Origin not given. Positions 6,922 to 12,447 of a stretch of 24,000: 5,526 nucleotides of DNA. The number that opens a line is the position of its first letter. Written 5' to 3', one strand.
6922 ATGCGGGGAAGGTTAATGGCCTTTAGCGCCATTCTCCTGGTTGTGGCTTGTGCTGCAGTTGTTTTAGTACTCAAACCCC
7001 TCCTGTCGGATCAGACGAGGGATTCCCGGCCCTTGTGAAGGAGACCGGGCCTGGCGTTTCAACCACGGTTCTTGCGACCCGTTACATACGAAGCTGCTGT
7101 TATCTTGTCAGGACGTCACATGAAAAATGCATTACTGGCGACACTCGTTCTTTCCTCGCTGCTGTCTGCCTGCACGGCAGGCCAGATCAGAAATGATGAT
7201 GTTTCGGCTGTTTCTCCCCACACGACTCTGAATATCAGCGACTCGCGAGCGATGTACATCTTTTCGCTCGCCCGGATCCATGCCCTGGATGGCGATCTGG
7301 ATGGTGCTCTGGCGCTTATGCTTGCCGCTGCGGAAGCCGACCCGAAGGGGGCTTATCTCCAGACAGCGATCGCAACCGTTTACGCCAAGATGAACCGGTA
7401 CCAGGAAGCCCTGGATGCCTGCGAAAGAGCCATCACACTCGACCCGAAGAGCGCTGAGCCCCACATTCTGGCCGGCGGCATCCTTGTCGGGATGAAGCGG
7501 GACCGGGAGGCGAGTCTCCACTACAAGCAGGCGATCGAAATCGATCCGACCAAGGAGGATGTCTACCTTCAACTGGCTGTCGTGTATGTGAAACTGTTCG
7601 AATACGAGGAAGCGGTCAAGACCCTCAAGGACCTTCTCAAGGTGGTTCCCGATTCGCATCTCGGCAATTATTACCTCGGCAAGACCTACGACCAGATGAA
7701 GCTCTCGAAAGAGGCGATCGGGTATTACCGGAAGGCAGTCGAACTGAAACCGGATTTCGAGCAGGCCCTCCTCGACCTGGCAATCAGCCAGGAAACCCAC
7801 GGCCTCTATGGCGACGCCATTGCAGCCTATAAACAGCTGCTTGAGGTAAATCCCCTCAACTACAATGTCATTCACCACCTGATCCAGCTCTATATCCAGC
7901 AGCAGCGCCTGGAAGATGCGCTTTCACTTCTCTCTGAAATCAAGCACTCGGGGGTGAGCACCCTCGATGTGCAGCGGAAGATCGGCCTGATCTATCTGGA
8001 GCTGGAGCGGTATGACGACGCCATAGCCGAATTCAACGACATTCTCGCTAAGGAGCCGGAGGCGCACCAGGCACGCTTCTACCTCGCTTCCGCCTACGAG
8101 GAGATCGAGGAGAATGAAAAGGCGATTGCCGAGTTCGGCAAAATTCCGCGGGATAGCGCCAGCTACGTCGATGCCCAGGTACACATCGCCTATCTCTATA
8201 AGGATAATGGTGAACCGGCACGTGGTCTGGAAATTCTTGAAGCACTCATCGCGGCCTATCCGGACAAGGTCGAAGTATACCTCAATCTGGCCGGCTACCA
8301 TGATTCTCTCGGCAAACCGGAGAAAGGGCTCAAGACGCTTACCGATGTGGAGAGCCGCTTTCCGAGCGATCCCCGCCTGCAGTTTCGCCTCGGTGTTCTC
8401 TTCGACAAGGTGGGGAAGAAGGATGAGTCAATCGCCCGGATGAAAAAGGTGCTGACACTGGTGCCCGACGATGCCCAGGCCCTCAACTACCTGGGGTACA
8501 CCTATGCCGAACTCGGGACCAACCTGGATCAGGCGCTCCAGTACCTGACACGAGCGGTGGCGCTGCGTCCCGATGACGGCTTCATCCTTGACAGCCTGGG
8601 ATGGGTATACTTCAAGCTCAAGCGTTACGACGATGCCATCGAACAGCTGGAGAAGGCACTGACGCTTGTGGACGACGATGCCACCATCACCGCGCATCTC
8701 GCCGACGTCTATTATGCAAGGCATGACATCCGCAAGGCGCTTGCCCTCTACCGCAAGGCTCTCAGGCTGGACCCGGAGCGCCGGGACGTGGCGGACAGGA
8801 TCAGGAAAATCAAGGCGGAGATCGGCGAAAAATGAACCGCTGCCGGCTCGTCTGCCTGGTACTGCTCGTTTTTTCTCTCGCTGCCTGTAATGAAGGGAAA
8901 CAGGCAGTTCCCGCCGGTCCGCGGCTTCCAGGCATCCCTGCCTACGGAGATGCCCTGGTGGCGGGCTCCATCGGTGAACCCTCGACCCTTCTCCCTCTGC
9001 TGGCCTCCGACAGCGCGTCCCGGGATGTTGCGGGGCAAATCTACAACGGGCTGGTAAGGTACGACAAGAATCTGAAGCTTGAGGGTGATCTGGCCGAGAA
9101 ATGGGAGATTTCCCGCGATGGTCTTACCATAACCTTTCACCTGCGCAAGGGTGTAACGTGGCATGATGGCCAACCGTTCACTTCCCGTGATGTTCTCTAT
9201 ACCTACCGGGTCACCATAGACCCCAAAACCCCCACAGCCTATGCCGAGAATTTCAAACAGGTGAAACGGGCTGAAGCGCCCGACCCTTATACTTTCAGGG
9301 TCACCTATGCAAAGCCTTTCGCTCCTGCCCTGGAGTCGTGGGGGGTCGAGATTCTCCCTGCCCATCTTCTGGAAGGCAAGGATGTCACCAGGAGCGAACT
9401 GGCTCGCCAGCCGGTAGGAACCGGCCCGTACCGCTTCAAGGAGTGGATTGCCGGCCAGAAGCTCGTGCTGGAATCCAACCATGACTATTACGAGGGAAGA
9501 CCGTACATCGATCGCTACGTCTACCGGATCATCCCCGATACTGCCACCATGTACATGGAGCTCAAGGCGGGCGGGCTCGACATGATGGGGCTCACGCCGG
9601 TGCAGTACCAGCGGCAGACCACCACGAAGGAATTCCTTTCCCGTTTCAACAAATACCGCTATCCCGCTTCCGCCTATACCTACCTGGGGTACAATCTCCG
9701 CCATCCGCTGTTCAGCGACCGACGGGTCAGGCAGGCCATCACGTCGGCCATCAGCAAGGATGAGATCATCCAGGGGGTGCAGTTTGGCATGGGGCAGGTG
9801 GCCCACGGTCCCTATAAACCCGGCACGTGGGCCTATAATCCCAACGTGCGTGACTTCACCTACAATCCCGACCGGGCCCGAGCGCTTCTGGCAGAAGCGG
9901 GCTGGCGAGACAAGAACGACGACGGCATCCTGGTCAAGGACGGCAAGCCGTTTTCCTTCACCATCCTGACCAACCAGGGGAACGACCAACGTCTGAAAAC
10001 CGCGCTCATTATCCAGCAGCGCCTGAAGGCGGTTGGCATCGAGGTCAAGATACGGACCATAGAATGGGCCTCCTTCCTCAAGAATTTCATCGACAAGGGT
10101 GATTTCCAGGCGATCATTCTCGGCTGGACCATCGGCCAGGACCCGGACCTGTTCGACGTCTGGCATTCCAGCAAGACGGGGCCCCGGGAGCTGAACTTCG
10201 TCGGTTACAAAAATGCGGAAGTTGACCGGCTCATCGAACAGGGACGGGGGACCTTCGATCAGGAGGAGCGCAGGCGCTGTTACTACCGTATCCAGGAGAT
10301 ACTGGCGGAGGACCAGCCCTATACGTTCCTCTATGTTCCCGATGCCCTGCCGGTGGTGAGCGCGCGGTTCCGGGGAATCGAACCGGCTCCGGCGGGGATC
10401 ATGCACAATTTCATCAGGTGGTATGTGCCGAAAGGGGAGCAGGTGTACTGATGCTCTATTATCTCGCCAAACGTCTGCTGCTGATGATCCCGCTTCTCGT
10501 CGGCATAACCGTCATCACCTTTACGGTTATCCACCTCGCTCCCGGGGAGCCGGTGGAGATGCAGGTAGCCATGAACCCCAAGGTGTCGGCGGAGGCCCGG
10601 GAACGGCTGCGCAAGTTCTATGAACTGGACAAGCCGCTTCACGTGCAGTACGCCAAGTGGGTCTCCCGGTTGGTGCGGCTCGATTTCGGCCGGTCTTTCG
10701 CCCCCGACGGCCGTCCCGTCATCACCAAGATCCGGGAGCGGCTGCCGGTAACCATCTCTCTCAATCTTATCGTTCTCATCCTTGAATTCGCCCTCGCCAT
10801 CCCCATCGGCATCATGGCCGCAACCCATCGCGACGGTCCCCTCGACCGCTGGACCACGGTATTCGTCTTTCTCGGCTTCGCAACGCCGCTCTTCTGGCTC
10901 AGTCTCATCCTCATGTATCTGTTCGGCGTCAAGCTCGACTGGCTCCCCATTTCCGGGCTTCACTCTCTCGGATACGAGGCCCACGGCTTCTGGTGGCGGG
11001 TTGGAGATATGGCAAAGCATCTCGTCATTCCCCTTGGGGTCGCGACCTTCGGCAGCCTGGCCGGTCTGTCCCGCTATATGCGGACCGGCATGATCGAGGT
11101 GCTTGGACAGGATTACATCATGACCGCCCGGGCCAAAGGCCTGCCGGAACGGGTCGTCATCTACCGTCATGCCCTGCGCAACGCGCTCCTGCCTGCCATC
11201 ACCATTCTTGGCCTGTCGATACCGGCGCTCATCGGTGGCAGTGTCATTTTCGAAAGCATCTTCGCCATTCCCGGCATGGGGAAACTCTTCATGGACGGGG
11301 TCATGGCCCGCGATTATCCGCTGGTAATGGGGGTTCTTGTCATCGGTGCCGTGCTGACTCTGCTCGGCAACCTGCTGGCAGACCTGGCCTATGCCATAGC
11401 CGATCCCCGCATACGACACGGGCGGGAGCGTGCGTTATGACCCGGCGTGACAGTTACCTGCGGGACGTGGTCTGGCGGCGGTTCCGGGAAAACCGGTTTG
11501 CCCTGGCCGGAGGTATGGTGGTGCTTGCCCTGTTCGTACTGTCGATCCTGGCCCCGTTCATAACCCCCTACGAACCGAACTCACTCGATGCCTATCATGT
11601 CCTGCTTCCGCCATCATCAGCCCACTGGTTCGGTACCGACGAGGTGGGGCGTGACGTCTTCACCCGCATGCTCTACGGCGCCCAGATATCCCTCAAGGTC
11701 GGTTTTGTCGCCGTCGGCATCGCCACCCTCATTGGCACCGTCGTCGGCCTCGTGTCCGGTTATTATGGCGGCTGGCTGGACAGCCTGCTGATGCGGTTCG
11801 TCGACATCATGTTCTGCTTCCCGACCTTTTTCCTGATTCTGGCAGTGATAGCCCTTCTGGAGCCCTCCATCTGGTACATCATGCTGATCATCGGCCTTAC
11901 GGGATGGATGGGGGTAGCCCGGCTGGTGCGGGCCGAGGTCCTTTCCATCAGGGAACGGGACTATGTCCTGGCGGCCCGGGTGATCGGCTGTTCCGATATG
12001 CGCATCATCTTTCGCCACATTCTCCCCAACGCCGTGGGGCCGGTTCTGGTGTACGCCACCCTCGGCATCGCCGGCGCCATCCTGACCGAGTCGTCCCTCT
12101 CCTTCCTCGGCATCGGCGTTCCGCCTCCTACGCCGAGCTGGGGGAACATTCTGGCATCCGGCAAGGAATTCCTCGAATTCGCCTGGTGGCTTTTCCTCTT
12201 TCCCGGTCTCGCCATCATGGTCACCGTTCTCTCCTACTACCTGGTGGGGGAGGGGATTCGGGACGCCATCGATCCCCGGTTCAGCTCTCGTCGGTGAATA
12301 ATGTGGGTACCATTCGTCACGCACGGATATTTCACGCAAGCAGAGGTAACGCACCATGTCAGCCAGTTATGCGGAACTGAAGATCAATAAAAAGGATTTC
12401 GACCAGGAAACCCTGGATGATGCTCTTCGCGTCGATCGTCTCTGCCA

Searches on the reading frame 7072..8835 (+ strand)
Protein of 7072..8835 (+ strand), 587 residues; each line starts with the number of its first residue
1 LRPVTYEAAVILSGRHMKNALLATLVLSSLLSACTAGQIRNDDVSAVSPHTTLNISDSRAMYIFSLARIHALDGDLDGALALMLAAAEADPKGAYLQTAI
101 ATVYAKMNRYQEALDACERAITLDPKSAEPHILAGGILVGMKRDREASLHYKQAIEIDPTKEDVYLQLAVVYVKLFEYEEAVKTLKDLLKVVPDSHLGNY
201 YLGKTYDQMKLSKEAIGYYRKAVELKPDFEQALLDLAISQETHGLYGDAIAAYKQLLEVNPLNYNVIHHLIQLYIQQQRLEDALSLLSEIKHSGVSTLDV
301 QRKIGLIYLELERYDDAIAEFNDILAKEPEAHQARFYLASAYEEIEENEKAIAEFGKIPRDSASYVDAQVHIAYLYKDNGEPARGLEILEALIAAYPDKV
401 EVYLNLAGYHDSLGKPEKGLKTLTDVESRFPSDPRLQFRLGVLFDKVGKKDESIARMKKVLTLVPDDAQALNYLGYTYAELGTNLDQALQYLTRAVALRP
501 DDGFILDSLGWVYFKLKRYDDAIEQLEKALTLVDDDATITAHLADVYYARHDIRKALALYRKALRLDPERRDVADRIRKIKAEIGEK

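Call 29: search_protein_families(library=pfam, proteins=[window:7072-8835:+], max_evalue=0.00001)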
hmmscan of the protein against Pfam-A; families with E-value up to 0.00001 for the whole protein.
window:7072-8835:+ (587 aa): 29 families (the best 25 are shown)
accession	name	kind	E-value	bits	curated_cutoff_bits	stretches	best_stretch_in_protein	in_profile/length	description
PF07719.23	TPR_2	-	1.5e-55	181.2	27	0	506-533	4-31/34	Tetratricopeptide repeat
PF13432.12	TPR_16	-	2.3e-52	175.4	32.7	2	304-355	3-54/65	Tetratricopeptide repeat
PF14559.12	TPR_19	-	1.7e-50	169.7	25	3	244-292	5-53/68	Tetratricopeptide repeat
PF00515.34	TPR_1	-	1.9e-48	160.9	27.8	1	99-126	6-33/34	Tetratricopeptide repeat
PF13428.12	TPR_14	-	2.2e-45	148.8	23.5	0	367-407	2-42/44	Tetratricopeptide repeat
PF13181.12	TPR_8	-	3.6e-44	145.6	25.7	0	202-228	7-33/34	Tetratricopeptide repeat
PF13414.12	TPR_11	-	2.5e-38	129.9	26.8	2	146-175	12-41/42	TPR repeat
PF13174.12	TPR_6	-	2.2e-35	119.3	26.3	0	163-195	1-33/33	Tetratricopeptide repeat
PF13431.12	TPR_17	-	1.2e-34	116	24.4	0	150-182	1-33/34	Tetratricopeptide repeat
PF13424.12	TPR_12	-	9.3e-34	115.9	30.1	2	512-568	12-76/77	Tetratricopeptide repeat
PF13176.12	TPR_7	-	2.5e-23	80.5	27.9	0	99-128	4-35/36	Tetratricopeptide repeat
PF23914.1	TPR_CcmH_CycH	-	7.3e-21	75.1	42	1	101-195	57-154/158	Cytochrome c-type biogenesis protein H TPR domain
PF12895.13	ANAPC3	-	1.7e-19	70.3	27.2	0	243-321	2-79/82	Anaphase-promoting complex, cyclosome, subunit 3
PF13374.12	TPR_10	-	2e-16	59.8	27.5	0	506-531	5-30/42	Tetratricopeptide repeat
PF24575.1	TPR_Slam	-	5.7e-15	56.1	35.2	0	308-355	57-104/104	Surface lipoprotein assembly modifier, N-terminal TPR repeats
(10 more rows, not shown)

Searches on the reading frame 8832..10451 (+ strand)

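Call 29: search_protein_families(library=pfam, proteins=[window:8832-10451:+], max_evalue=0.00001)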
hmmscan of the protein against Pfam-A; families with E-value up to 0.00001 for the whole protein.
window:8832-10451:+ (539 aa): 1 family
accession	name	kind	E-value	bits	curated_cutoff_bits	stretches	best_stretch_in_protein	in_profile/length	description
PF00496.27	SBP_bac_5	-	4e-101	339.2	32.4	1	82-444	1-358/368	Bacterial extracellular solute-binding proteins, family 5 Middle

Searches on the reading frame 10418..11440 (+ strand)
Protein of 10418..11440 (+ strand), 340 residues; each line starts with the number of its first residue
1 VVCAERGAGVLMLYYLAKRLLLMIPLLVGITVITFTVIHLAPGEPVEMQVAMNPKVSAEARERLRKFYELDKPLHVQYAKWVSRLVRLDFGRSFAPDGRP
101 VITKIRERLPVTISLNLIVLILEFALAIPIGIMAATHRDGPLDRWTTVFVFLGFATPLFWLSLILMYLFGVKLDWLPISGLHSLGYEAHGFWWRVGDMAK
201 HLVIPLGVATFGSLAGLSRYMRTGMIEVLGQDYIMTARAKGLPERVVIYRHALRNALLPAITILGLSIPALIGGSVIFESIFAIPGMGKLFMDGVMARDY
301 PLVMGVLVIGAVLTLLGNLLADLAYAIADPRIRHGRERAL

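Call 29: search_protein_families(library=pfam, proteins=[window:10418-11440:+], max_evalue=0.00001)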
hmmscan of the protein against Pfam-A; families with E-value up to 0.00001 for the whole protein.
window:10418-11440:+ (340 aa): 2 families
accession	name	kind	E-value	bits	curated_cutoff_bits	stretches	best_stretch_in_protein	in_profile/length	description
PF00528.27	BPD_transp_1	-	3.9e-40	138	26.4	1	127-334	1-184/184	Binding-protein-dependent transport system inner membrane component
PF19300.4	BPD_transp_1_N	-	7.6e-10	39.4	23.8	1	12-115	1-113/114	Binding-prot-dependent transport system membrane comp, N-term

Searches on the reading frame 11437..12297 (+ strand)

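Call 29: search_protein_families(library=pfam, proteins=[window:11437-12297:+], max_evalue=0.00001)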
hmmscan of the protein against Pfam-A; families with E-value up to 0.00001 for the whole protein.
window:11437-12297:+ (286 aa): 2 families
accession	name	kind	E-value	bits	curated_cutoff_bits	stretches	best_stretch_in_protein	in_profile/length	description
PF00528.27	BPD_transp_1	-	1.2e-33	116.8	26.4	1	100-283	1-183/184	Binding-protein-dependent transport system inner membrane component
PF12911.12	OppC_N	-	1e-14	54.6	23.9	1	6-59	1-53/53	N-terminal TM domain of oligopeptide transport permease C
